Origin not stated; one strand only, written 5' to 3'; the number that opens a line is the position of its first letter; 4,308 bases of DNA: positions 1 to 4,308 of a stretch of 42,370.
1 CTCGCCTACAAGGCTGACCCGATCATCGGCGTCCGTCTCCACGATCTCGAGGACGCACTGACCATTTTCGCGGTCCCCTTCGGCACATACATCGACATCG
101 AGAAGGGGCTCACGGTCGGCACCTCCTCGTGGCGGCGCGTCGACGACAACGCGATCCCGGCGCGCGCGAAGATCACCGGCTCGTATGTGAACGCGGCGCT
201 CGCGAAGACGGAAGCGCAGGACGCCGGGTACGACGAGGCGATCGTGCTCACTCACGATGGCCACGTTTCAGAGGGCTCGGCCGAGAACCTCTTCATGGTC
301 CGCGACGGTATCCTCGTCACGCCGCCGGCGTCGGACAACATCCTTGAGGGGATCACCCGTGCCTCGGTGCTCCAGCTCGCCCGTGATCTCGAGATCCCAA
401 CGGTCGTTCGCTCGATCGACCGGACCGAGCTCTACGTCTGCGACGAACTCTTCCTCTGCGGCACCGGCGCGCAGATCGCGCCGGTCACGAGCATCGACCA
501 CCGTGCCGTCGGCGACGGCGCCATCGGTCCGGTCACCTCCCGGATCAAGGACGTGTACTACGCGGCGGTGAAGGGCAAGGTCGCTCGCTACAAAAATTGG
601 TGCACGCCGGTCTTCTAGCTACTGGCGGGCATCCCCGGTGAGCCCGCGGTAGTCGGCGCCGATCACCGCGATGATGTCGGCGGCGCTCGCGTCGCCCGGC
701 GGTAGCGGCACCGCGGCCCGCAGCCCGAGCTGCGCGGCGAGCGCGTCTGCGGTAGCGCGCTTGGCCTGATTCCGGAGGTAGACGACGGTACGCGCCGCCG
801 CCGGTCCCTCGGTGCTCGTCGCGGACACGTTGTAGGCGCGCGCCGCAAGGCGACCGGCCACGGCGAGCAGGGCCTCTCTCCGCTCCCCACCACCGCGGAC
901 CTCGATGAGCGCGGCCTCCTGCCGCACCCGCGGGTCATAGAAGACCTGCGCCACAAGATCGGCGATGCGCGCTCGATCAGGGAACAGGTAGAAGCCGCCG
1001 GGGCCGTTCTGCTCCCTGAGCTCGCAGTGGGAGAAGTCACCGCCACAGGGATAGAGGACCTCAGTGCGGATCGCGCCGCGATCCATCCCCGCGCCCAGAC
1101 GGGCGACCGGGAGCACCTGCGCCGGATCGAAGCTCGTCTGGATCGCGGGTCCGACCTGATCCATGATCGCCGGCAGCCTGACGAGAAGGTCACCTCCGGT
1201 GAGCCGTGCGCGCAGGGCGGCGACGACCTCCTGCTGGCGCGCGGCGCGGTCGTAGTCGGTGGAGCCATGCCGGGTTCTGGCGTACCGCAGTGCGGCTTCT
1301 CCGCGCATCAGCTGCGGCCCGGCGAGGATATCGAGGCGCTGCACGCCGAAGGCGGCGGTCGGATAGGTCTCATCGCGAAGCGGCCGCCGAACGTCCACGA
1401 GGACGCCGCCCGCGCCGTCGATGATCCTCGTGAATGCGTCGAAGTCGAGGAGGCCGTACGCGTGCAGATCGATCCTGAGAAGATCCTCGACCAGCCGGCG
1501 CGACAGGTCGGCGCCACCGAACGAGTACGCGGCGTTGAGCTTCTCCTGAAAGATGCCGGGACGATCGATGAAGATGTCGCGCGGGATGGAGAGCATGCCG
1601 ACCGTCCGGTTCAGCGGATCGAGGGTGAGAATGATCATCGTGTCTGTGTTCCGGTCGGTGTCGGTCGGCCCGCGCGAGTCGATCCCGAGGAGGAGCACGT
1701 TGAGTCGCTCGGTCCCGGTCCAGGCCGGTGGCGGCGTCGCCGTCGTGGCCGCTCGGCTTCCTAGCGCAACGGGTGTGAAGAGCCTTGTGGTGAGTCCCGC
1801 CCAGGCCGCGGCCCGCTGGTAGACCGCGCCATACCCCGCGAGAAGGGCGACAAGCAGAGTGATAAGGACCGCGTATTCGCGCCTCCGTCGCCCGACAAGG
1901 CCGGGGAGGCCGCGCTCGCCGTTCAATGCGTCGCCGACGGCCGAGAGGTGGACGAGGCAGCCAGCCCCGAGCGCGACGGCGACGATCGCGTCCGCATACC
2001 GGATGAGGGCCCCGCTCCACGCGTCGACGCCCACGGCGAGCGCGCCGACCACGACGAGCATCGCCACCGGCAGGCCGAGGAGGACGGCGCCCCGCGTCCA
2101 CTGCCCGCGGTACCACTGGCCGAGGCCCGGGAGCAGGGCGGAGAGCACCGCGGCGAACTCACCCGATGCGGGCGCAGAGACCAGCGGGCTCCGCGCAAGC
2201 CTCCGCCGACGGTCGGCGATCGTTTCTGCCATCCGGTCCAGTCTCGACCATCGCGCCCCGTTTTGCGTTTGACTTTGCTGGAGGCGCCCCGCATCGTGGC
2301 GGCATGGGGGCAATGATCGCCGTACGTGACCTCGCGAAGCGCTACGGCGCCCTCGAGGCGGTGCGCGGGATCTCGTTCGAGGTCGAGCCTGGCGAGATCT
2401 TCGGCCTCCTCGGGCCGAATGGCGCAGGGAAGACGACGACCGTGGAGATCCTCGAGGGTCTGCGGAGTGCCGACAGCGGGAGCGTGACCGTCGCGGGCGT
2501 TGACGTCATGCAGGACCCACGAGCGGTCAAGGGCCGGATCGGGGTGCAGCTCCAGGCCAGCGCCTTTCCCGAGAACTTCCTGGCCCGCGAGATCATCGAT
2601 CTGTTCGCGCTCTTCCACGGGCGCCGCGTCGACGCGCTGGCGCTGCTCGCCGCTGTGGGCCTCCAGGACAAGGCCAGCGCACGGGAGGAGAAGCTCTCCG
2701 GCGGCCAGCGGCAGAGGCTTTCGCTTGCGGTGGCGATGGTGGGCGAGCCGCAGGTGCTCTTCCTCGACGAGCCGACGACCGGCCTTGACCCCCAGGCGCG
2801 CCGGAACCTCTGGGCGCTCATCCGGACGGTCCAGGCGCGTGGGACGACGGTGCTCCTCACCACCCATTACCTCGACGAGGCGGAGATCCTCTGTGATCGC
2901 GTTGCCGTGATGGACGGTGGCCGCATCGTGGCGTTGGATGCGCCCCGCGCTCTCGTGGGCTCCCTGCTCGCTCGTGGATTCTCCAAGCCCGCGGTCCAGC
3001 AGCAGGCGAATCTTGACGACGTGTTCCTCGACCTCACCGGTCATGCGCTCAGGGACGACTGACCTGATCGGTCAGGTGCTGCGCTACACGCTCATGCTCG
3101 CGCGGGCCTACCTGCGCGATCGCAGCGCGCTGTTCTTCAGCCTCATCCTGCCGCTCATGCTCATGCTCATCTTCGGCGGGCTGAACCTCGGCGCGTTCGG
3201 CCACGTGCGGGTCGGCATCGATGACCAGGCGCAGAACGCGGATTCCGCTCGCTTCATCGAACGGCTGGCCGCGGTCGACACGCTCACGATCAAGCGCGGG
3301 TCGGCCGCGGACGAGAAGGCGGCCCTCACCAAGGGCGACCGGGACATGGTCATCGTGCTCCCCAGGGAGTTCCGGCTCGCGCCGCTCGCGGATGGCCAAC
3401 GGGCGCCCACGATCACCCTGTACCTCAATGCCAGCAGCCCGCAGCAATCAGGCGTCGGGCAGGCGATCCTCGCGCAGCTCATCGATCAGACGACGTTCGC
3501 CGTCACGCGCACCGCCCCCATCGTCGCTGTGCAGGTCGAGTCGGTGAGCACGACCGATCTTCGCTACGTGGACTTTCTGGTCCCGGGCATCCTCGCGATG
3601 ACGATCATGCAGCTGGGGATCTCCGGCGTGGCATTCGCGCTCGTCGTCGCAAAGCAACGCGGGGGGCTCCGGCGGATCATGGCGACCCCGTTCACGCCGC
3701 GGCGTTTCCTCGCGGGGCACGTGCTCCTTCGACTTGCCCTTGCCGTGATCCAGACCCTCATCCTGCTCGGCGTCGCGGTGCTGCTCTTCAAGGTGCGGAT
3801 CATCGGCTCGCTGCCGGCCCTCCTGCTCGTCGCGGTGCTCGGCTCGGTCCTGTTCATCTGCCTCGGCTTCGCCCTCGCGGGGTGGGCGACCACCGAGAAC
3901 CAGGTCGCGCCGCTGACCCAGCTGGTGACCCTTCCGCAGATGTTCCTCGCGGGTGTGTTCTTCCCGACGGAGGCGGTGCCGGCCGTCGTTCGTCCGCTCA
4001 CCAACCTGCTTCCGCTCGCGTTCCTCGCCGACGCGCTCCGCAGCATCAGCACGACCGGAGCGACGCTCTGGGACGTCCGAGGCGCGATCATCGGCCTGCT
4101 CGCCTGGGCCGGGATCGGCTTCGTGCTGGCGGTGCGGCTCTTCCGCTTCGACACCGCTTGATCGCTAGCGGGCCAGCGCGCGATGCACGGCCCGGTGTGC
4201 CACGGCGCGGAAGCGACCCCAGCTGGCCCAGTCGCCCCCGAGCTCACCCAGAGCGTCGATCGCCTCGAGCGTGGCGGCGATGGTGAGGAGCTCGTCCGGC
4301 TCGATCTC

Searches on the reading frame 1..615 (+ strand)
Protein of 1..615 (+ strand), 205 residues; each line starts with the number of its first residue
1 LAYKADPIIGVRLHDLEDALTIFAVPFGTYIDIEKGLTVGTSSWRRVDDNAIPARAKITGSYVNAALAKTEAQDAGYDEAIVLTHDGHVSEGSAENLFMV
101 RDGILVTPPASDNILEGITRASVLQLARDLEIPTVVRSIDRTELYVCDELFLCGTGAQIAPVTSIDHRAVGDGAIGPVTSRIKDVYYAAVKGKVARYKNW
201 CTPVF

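Call 21: search_protein_families(library=pfam, proteins=[window:1-615:+], max_evalue=0.001)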
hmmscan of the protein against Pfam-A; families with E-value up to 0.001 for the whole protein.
window:1-615:+ (205 aa): 1 family
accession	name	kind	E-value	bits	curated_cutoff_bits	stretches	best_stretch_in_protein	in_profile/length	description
PF01063.24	Aminotran_4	-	1.2e-37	130.3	28.5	1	19-165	78-223/223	Amino-transferase class IV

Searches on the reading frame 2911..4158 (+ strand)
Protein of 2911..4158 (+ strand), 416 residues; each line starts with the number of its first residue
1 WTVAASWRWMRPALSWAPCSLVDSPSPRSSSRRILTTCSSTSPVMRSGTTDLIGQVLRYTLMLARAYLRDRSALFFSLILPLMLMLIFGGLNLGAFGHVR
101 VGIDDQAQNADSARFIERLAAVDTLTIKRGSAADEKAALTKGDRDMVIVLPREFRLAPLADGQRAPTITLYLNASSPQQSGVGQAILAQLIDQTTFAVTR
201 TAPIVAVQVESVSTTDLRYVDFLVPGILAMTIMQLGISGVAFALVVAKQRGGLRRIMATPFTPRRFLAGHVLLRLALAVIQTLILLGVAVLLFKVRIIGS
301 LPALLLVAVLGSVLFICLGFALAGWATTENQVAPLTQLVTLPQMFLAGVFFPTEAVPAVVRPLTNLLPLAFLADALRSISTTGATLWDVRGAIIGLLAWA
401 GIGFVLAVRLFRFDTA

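Call 21: search_protein_families(library=pfam, proteins=[window:2911-4158:+], max_evalue=0.001)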
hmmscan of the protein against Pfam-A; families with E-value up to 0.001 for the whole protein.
window:2911-4158:+ (416 aa): 2 families
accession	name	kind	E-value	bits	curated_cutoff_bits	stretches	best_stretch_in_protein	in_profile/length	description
PF12698.13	ABC2_membrane_3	-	2.6e-39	135.7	31.6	1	72-408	2-346/347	ABC-2 family transporter protein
PF01061.29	ABC2_membrane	-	1.9e-22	80.3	26.9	1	182-379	25-209/211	ABC-2 type transporter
